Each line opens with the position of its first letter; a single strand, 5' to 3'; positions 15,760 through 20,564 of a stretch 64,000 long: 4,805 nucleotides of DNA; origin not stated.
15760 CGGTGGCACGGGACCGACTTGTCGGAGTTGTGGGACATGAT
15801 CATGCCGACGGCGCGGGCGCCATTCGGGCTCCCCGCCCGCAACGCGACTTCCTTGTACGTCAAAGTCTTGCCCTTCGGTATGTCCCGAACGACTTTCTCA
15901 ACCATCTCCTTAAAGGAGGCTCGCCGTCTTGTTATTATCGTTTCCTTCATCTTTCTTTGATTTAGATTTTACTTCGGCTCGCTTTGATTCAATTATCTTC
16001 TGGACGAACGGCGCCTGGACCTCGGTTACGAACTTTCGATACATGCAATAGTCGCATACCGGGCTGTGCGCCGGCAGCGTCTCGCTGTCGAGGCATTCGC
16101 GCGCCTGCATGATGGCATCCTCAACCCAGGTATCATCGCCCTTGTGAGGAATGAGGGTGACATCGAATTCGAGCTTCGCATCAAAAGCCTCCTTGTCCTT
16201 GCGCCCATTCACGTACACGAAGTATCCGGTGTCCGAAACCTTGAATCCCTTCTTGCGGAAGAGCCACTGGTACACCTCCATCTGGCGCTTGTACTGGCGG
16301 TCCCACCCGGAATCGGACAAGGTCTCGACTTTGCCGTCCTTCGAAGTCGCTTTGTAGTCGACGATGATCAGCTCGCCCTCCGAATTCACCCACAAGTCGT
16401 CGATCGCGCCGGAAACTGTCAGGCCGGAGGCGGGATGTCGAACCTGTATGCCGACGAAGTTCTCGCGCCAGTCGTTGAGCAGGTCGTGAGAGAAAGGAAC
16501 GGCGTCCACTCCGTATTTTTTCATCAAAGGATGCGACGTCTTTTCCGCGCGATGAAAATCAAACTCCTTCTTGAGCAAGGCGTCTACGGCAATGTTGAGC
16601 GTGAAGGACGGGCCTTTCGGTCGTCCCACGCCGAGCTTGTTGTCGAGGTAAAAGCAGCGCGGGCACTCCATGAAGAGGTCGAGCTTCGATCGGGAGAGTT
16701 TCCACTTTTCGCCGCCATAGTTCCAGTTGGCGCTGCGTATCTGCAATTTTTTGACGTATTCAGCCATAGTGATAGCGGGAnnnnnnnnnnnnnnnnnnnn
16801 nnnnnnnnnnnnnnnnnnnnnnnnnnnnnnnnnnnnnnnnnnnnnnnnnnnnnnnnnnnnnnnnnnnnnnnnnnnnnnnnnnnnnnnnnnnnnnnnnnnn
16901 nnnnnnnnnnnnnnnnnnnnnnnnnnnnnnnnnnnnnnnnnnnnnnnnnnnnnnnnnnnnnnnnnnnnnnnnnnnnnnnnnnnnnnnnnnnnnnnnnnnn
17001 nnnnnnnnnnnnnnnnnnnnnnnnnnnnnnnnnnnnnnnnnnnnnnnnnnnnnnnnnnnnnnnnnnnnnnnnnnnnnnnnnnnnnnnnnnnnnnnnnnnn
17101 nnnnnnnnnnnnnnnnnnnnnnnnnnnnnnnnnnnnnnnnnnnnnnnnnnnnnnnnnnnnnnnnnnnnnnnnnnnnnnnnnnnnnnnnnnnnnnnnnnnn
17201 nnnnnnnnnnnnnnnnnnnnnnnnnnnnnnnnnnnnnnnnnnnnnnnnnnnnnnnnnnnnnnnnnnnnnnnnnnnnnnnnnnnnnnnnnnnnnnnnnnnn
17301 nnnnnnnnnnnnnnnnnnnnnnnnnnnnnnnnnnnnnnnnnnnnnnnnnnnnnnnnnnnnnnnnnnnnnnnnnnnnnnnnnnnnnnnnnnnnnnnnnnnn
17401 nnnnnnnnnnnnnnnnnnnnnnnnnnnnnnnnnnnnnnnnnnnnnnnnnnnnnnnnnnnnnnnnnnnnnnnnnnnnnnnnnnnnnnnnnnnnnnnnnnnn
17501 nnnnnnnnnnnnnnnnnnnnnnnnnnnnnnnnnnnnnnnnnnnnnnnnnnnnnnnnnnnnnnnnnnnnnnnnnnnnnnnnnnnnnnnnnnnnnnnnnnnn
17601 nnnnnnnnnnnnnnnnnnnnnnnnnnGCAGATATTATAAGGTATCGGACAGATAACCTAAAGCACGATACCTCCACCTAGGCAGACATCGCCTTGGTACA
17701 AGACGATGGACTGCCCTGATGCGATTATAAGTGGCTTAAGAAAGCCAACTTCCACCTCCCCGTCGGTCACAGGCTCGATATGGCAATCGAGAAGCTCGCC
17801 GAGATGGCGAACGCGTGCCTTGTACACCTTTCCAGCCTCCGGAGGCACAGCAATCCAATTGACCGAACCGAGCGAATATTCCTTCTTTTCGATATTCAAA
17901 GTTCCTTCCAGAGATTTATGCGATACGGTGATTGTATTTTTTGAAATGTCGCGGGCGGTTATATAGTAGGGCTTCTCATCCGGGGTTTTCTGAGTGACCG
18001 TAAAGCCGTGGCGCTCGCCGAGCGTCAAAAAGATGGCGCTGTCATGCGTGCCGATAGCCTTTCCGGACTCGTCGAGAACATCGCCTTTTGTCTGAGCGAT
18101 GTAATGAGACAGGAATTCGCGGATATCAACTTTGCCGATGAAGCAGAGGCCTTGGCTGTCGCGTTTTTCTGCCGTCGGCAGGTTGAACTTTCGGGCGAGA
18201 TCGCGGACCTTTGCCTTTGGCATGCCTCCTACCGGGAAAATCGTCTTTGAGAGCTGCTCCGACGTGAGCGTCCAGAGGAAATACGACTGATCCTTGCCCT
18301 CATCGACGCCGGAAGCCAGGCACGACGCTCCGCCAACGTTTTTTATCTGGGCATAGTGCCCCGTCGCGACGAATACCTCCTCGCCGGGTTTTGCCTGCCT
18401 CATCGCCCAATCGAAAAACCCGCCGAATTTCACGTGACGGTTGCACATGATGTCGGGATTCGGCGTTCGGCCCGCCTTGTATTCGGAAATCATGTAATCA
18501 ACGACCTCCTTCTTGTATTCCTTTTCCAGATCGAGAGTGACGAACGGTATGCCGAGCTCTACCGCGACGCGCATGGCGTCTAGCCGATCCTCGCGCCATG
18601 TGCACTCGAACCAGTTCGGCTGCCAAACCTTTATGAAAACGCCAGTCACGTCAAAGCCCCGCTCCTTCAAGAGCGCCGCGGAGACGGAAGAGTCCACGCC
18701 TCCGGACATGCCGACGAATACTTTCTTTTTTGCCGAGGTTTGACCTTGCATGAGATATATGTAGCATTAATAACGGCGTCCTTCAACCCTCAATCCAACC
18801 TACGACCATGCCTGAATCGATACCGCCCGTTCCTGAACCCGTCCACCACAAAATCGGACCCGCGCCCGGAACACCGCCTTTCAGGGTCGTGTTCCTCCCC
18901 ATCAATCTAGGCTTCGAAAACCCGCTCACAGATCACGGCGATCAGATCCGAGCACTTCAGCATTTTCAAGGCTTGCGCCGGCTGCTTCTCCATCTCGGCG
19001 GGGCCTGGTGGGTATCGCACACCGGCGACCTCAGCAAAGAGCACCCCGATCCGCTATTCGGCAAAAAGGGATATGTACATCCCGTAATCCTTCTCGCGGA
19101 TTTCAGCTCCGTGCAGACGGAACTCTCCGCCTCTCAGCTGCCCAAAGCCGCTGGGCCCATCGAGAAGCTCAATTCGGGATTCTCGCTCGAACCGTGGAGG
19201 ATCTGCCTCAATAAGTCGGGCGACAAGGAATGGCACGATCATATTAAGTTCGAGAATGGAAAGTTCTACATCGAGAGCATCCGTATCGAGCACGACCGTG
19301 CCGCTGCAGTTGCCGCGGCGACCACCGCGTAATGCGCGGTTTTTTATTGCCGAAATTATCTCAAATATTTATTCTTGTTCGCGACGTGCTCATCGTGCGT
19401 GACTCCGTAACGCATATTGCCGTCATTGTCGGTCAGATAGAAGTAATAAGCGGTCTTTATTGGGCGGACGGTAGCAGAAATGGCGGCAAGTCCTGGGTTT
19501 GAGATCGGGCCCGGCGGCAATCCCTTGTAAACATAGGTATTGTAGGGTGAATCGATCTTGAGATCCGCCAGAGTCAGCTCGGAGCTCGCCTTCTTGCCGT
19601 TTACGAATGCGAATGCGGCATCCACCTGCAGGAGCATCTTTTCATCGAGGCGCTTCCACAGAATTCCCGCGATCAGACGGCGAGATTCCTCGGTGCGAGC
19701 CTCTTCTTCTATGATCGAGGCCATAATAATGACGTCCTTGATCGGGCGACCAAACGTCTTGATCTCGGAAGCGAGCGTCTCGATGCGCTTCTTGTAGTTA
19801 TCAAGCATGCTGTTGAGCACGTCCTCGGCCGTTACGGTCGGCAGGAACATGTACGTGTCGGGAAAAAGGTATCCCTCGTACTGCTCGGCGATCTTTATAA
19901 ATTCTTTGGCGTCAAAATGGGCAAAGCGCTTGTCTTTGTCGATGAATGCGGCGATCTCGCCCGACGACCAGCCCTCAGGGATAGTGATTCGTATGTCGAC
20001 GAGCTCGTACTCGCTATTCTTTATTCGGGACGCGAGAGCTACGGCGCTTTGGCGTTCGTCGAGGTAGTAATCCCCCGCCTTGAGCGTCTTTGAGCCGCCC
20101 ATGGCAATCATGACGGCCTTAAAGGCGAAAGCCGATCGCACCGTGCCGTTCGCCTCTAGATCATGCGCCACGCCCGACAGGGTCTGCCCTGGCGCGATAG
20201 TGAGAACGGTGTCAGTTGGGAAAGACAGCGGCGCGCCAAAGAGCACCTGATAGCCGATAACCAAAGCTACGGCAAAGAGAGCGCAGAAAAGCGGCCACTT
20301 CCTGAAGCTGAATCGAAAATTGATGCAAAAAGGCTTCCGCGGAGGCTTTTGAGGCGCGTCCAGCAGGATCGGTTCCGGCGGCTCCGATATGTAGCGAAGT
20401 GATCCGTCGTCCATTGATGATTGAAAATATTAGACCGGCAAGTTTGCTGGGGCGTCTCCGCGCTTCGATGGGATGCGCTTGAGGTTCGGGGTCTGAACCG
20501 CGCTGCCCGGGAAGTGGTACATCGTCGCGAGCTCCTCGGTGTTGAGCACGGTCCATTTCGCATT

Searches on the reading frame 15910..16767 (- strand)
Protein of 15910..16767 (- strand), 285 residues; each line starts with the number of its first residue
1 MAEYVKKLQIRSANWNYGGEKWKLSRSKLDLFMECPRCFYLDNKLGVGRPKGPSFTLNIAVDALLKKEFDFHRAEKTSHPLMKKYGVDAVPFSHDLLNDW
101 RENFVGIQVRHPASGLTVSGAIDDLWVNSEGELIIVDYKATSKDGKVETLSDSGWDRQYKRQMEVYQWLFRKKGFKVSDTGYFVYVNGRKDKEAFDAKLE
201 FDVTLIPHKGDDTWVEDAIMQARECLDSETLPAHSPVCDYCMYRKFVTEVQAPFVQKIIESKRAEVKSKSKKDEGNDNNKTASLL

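Call 66: search_protein_families(library=pfam, proteins=[window:15910-16767:-])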
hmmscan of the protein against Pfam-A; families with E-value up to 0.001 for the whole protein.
window:15910-16767:- (285 aa): 2 families
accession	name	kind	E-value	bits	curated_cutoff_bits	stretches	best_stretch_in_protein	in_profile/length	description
PF12705.13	PDDEXK_1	-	1.2e-15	58.6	22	1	93-245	120-244/247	PD-(D/E)XK nuclease superfamily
PF01930.23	Cas_Cas4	-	1.8e-05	25.3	22.7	1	128-246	61-157/160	Domain of unknown function DUF83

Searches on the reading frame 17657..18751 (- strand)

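Call 66: search_protein_families(library=pfam, proteins=[window:17657-18751:-])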
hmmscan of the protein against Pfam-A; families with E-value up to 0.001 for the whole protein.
window:17657-18751:- (364 aa): 5 families
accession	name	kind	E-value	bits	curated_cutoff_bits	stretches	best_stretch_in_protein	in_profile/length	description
PF03054.22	tRNA_Me_trans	-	2.3e-72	243.4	20.6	1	9-207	1-202/202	tRNA methyl transferase HUP domain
PF20258.4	tRNA_Me_trans_C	-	4.5e-16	59.4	20.6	1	294-363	6-77/77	Aminomethyltransferase beta-barrel domain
PF20259.3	tRNA_Me_trans_M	-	3e-14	52.7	27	1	212-278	2-66/66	tRNA methyl transferase PRC-barrel domain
PF02540.23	NAD_synthase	-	1.8e-08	34.3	21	1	5-80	15-86/242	NAD synthase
PF24167.1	DUF7411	-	0.0002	21.4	28.7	1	10-89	2-72/194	Family of unknown function (DUF7411)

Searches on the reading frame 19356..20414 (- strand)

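Call 66: search_protein_families(library=pfam, proteins=[window:19356-20414:-])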
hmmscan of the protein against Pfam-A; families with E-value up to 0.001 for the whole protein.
window:19356-20414:- (352 aa): 1 family
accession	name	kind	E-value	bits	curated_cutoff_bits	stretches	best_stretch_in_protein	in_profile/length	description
PF02618.21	YceG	-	1.4e-71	241.6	32.4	1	71-349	1-275/275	YceG-like family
